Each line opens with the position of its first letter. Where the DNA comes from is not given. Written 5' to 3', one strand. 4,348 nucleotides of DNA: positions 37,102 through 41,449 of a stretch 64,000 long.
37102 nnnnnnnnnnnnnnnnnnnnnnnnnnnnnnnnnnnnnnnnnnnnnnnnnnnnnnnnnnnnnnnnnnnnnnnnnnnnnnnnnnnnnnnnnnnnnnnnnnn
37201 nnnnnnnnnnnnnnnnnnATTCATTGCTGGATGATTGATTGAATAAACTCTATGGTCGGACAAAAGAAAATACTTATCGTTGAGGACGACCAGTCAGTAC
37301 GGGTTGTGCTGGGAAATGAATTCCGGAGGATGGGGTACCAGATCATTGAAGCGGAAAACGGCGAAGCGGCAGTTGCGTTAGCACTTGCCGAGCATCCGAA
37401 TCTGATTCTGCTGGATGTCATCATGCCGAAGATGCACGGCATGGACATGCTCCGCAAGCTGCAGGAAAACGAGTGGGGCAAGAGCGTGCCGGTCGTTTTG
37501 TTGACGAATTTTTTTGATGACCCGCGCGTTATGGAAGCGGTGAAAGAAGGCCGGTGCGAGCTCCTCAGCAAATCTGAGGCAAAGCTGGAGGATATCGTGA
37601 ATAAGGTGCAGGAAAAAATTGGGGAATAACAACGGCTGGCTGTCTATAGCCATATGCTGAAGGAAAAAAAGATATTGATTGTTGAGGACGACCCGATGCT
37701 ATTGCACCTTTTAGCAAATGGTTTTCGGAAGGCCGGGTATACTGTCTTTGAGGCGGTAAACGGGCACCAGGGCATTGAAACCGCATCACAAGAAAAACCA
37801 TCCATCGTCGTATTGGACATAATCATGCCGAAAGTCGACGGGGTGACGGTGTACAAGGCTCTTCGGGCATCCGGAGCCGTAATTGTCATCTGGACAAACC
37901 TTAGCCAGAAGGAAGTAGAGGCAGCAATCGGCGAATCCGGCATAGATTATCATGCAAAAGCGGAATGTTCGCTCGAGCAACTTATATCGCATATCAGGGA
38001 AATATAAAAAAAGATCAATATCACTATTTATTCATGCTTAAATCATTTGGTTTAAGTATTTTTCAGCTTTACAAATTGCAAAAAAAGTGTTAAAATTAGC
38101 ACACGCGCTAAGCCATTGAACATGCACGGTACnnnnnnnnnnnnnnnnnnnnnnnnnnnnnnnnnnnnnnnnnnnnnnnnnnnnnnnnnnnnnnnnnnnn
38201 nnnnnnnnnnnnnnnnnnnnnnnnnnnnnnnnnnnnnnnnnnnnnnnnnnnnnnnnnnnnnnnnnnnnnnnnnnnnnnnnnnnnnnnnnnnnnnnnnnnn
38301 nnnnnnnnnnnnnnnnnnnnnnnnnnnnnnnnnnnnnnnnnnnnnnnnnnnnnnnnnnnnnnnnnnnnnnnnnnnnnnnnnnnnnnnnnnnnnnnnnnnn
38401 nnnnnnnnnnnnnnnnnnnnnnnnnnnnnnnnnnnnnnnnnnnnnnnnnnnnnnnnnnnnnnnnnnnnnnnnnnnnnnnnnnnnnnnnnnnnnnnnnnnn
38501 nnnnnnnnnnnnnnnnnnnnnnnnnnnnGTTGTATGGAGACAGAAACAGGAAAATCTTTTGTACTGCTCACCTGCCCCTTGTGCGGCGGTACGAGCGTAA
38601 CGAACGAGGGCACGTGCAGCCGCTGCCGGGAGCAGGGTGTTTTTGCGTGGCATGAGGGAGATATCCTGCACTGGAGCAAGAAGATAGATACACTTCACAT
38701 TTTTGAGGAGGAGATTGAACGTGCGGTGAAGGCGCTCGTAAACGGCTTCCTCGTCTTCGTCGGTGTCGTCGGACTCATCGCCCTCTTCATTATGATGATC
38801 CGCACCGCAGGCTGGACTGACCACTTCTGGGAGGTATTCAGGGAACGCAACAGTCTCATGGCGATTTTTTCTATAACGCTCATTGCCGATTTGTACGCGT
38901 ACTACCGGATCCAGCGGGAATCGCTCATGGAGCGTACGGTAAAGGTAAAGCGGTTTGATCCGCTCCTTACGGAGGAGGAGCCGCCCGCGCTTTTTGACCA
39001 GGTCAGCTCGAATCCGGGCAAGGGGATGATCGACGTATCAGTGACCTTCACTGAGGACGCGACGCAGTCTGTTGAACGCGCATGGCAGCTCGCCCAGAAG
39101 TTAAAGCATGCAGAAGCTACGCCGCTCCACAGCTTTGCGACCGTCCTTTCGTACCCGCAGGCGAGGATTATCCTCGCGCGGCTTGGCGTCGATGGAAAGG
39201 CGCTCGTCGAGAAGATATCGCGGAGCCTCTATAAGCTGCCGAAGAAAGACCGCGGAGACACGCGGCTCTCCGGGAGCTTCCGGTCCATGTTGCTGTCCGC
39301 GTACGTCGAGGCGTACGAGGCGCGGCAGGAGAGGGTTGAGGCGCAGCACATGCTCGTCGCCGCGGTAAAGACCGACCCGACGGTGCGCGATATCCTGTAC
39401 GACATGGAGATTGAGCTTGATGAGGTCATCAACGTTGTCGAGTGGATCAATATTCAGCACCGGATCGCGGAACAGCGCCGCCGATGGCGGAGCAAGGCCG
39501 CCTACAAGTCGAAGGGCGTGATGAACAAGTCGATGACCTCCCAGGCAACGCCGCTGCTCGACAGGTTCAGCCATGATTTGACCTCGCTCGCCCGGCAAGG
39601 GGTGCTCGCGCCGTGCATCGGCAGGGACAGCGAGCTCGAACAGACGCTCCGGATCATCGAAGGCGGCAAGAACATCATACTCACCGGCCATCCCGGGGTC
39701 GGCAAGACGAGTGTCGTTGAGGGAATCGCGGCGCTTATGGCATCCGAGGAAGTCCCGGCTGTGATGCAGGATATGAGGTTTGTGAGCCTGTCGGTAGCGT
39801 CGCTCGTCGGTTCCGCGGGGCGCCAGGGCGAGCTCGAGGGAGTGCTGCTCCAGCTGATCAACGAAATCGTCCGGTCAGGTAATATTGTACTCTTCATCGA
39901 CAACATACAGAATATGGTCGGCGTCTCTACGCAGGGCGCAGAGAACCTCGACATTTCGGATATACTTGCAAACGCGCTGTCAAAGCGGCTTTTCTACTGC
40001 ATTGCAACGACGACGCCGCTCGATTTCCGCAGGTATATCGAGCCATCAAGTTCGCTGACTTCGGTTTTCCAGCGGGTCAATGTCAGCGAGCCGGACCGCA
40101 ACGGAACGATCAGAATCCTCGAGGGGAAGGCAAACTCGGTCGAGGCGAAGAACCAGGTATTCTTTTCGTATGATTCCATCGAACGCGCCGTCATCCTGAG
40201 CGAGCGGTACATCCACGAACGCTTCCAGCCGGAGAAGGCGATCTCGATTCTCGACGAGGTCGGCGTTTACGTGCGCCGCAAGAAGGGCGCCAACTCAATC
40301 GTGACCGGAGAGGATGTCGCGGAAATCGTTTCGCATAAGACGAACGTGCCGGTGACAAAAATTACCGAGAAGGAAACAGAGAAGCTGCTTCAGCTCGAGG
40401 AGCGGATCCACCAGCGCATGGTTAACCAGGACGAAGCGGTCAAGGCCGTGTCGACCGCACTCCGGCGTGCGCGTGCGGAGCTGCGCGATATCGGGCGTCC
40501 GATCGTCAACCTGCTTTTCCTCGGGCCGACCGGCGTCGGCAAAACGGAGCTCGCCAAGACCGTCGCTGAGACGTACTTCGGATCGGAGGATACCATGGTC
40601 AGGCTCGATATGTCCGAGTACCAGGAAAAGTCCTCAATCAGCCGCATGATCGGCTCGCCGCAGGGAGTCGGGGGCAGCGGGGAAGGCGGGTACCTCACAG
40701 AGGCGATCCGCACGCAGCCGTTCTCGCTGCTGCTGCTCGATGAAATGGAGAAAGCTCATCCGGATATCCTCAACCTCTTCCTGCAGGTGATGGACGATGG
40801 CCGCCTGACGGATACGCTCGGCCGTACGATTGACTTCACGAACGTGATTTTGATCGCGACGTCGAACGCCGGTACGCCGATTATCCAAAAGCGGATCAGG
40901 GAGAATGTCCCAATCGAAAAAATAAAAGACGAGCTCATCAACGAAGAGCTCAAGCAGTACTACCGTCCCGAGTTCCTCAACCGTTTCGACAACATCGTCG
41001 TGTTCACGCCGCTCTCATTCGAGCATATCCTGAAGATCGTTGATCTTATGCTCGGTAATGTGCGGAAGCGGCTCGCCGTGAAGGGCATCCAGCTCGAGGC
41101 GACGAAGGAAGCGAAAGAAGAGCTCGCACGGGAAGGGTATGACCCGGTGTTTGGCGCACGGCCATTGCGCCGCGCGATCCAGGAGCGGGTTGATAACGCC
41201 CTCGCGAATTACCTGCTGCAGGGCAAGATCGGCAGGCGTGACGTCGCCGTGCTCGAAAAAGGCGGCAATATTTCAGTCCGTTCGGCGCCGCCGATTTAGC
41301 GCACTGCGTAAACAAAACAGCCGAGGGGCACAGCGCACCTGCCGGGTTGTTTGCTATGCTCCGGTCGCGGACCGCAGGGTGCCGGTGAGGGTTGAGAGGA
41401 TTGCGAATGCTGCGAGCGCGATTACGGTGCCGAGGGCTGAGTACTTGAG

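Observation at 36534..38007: Tandem array of three paralogous stand-alone receiver domains interleaved with an orphan 75-aa HisKA (DHp) fragment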

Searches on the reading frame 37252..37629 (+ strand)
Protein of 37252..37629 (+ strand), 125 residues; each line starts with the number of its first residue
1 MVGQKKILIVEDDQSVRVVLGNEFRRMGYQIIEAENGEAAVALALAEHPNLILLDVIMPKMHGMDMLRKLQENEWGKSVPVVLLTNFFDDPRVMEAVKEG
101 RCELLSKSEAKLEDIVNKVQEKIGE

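Call 3: search_protein_families(library=pfam, proteins=[window:37252-37629:+], max_evalue=1)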
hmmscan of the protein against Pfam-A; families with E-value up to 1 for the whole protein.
window:37252-37629:+ (125 aa): 4 families
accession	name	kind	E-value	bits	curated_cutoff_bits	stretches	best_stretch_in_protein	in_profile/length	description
PF00072.30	Response_reg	-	6.4e-23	81.5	30.2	1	7-119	1-110/111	Response regulator receiver domain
PF02866.23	Ldh_1_C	-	0.043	14.2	22.6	1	12-121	59-172/174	lactate/malate dehydrogenase, alpha/beta C-terminal domain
PF09558.15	DUF2375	-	0.1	13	27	0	14-47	32-64/69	Protein of unknown function (DUF2375)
PF23198.2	PDE8A_N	-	0.16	12.3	29.6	1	7-85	13-92/147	PDE8A-like, N-terminal domain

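Call 4: search_protein_families(library=ncbifam, proteins=[window:37252-37629:+], max_evalue=1)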
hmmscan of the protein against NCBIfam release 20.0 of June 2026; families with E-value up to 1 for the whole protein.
window:37252-37629:+ (125 aa): 101 families (the best 25 are shown)
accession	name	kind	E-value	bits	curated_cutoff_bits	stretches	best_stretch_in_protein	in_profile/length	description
NF008469.0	PRK11361.1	equivalog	2.7e-18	65.9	714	1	1-107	1-105/461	acetoacetate metabolism transcriptional regulator AtoC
TIGR02154.1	PhoB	equivalog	8e-18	64.6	296.2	1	4-98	2-96/226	phosphate regulon transcriptional regulator PhoB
NF045717.1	DVU0259_DivK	exception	5e-17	62.1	160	1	4-87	2-85/117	DVU0259 family response regulator domain-containing protein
NF007135.0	PRK09581.1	equivalog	5.6e-17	61.7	474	1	6-107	4-105/457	PleD family two-component system response regulator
NF045944.1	ResRegRpaBCyano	equivalog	2e-16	60.1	330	1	8-92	1-82/229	response regulator transcription factor RpaB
NF007969.0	PRK10693.1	equivalog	2.4e-16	59.7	329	1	4-113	7-114/337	two-component system response regulator RssB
NF047793.1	ResRegPgtA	equivalog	6.1e-16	58.2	650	1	4-108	5-107/414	two-component system response regulator PgtA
NF046026.1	HisKinCckACaul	equivalog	1.5e-15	56.3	1000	1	2-84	556-638/678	cell cycle histidine kinase CckA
TIGR01818.1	ntrC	equivalog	6.9e-15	54.8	558.6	1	7-120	1-111/463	nitrogen regulation protein NR(I)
NF053854.1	RespRegPhoBBctds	equivalog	7.8e-15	54.8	270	1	7-95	1-88/225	two-component system response regulator PhoB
NF045505.1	RR_RssB_Pseudo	equivalog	1.6e-14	53.8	700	1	5-109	6-108/394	two-component system response regulator RssB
NF040689.1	MtrAB_MtrA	equivalog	2e-14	53.5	300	1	7-121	1-111/219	MtrAB system response regulator MtrA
NF046022.1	RespRegCpdRBruc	equivalog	2.5e-14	53.3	180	1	6-121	3-115/120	cell cycle two-component system response regulator CpdR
NF041733.1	resp_reg_CseB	equivalog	2.5e-14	53.2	350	1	6-101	2-94/228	two-component system response regulator CseB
NF006900.1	PRK09390.1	equivalog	8e-14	51.6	255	1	1-110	1-110/203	response regulator FixJ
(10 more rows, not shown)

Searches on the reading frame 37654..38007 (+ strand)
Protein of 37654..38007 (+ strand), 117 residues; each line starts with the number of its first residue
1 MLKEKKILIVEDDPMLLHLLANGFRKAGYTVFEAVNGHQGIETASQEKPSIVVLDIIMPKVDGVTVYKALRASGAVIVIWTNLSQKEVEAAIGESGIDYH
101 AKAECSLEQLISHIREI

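Call 3: search_protein_families(library=pfam, proteins=[window:37654-38007:+], max_evalue=1)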
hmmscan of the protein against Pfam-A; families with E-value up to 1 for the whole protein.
window:37654-38007:+ (117 aa): 1 family
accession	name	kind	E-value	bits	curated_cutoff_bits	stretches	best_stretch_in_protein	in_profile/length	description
PF00072.30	Response_reg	-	1.4e-18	67.5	30.2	1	7-114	1-110/111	Response regulator receiver domain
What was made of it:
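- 37654..38007 (+): REC-C (REC3), 117-aa single-domain receiver of a conventional type. D55 (37816-37818). Aromatic switch Tyr is present (GIDYHAK). PF00072 67.5 bits (call 3).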

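Call 4: search_protein_families(library=ncbifam, proteins=[window:37654-38007:+], max_evalue=1)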
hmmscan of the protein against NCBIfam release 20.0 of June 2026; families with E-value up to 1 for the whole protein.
window:37654-38007:+ (117 aa): 98 families (the best 25 are shown)
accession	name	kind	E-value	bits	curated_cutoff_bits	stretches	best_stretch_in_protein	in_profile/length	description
NF045944.1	ResRegRpaBCyano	equivalog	3.2e-16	59.4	330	1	8-98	1-92/229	response regulator transcription factor RpaB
NF041733.1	resp_reg_CseB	equivalog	2.9e-14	53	350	1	6-115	2-112/228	two-component system response regulator CseB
NF040534.1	resp_reg_YycF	equivalog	3.9e-14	52.5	340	1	5-114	1-111/231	response regulator YycF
NF007982.1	PRK10710.1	equivalog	7.7e-14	51.8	380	1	3-98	6-102/235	envelope stress response regulator BaeR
NF045717.1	DVU0259_DivK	exception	8.7e-14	51.7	160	1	4-73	2-71/117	DVU0259 family response regulator domain-containing protein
NF040689.1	MtrAB_MtrA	equivalog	2.4e-13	50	300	1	7-115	1-110/219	MtrAB system response regulator MtrA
TIGR02875.1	spore_0_A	equivalog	2.8e-13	49.7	200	1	6-117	4-121/262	sporulation transcription factor Spo0A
NF008034.0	PRK10766.1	equivalog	4.2e-13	49.3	275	1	5-111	3-110/231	two-component system response regulator TorR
NF007135.0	PRK09581.1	equivalog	4.3e-13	48.9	474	1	6-84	4-86/457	PleD family two-component system response regulator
NF007969.0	PRK10693.1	equivalog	5.1e-13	48.7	329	1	2-79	5-82/337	two-component system response regulator RssB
NF008469.0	PRK11361.1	equivalog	9.6e-13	47.6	714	1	3-92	3-92/461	acetoacetate metabolism transcriptional regulator AtoC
TIGR01387.1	cztR_silR_copR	subfamily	1.9e-12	47.3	279.2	1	7-83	1-79/218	heavy metal response regulator transcription factor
NF007005.1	PRK09468.1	equivalog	2.1e-12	47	331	1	4-99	3-101/237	osmolarity response regulator transcription factor OmpR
TIGR02154.1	PhoB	equivalog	2.1e-12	46.8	296.2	1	4-115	2-117/226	phosphate regulon transcriptional regulator PhoB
NF008567.0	PRK11517.1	equivalog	2.7e-12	46.6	353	1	6-82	2-78/223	response regulator transcription factor HprR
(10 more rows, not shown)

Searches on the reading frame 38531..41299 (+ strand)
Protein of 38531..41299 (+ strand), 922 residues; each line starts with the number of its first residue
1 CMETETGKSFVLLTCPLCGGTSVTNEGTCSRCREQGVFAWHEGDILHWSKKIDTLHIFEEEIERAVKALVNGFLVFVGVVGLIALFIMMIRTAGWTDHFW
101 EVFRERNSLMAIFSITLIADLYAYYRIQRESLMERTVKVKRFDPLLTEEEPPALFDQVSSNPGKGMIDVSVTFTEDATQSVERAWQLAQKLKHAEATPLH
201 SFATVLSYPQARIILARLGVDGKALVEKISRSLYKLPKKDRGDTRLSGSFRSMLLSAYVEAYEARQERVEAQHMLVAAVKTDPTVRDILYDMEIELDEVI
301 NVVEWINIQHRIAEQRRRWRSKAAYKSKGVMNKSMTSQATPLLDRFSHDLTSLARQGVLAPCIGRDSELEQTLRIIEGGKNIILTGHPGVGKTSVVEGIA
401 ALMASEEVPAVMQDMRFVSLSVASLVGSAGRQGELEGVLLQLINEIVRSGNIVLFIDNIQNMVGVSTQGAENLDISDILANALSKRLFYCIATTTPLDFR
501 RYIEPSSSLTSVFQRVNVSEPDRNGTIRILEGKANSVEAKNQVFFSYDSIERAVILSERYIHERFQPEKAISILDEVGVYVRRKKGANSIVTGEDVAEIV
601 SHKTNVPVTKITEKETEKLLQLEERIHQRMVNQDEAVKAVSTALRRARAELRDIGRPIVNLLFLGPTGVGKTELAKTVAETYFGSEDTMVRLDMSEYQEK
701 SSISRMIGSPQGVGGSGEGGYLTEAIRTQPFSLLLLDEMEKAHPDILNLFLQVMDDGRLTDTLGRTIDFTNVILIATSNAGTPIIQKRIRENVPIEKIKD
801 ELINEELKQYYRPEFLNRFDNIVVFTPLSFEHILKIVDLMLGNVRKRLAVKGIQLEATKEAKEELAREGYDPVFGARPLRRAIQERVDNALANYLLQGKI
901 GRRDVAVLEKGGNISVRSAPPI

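Call 3: search_protein_families(library=pfam, proteins=[window:38531-41299:+], max_evalue=1)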
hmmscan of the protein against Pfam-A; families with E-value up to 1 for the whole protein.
window:38531-41299:+ (922 aa): 52 families (the best 25 are shown)
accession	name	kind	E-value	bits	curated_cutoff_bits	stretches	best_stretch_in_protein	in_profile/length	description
PF07724.20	AAA_2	-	4.5e-61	206.1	27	2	656-822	1-166/166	AAA domain (Cdc48 subfamily)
PF10431.15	ClpB_D2-small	-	2.4e-25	88.8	21.9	1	828-902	1-75/81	C-terminal, D2-small domain, of ClpB protein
PF00004.35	AAA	-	3e-20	73.4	21.2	2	382-494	1-108/131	ATPase family associated with various cellular activities (AAA)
PF07728.20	AAA_5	-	7.2e-16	58.9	22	2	660-781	1-124/139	AAA domain (dynein-related subfamily)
PF17871.7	AAA_lid_9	-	9.6e-15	54.8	22.8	1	524-615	3-93/104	AAA lid domain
PF13401.12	AAA_22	-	1.2e-13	51.9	27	2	662-756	9-110/130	AAA domain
PF00158.32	Sigma54_activat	-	1.8e-09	38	20.2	1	641-780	5-143/168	Sigma-54 interaction domain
PF13191.12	AAA_16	-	3.1e-09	38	32.6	1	362-406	2-51/167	AAA ATPase domain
PF13173.12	AAA_14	-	5.4e-09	36.6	27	2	380-467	3-79/129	AAA domain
PF01695.23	IstB_IS21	-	7.8e-08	32.5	24.1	2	371-442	84-151/238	IstB-like ATP binding protein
PF20720.3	nSTAND3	-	1.2e-07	32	27.2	2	368-408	6-46/155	Novel STAND NTPase 3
PF05729.18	NACHT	-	5.1e-07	30.1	26.7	2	382-419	3-41/167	NACHT domain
PF05673.19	DUF815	-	5.5e-07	29.4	23.8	2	379-407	53-81/249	Protein of unknown function (DUF815)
PF01078.27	Mg_chelatase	-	4e-06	26.8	20.3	1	376-420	19-63/207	Magnesium chelatase, subunit ChlI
PF12775.13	AAA_7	-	5.2e-06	26.5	25.8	2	660-709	35-84/181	P-loop containing dynein motor region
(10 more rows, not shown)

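Call 4: search_protein_families(library=ncbifam, proteins=[window:38531-41299:+], max_evalue=1)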
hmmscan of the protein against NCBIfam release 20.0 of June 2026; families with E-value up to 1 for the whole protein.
window:38531-41299:+ (922 aa): 70 families (the best 25 are shown)
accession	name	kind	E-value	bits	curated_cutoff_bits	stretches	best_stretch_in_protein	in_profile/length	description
TIGR03346.1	chaperone_ClpB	equivalog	1.3e-191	639.1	1232.1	2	589-912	526-848/853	ATP-dependent chaperone ClpB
TIGR02639.1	ClpA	equivalog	3.1e-169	564.6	993.15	1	175-900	3-724/734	ATP-dependent Clp protease ATP-binding subunit ClpA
NF008118.0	PRK10865.1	equivalog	3.5e-160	534.7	1417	2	590-901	530-839/857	ATP-dependent chaperone ClpB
TIGR03345.1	VI_ClpV1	equivalog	3.6e-155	518.5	884.95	2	589-900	527-840/852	type VI secretion system ATPase TssH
NF033606.1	heat_AAA_ClpK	exception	2.4e-154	515.5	1900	2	583-907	568-895/949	heat shock survival AAA family ATPase ClpK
NF033607.0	disagg_AAA_ClpG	exception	4.1e-151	504.8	1900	2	591-901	555-867/932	AAA family protein disaggregase ClpG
NF008263.0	PRK11034.1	equivalog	1.3e-126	423.4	1350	1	179-900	8-725/758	ATP-dependent Clp protease ATP-binding subunit ClpA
NF003745.1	PRK05342.1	equivalog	1.2e-13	50.7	359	3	598-680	39-131/418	ATP-dependent Clp protease ATP-binding subunit ClpX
NF003229.0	PRK04195.1-5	equivalog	5.6e-10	38.5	280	2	379-462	44-115/413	replication factor C large subunit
TIGR00390.1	hslU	equivalog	2e-09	36.9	362.45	1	624-699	8-85/441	ATP-dependent protease ATPase subunit HslU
NF003234.0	PRK04195.2-4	equivalog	5.6e-08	32.1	529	2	655-741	35-117/497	replication factor C large subunit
TIGR00382.1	clpX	equivalog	5.7e-08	32.2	370.75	2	608-680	58-139/414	ATP-dependent protease ATP-binding subunit ClpX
NF038214.1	IS21_help_AAA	equivalog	1.3e-07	31.6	200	2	372-408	83-119/232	IS21-like element helper ATPase IstB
TIGR02928.1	TIGR02928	subfamily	2.6e-07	29.8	181.3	2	617-681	5-63/366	orc1/cdc6 family replication initiation protein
TIGR00764.1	lon_rel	equivalog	5.8e-07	28.5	516.6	2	615-682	5-61/608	ATP-dependent protease LonB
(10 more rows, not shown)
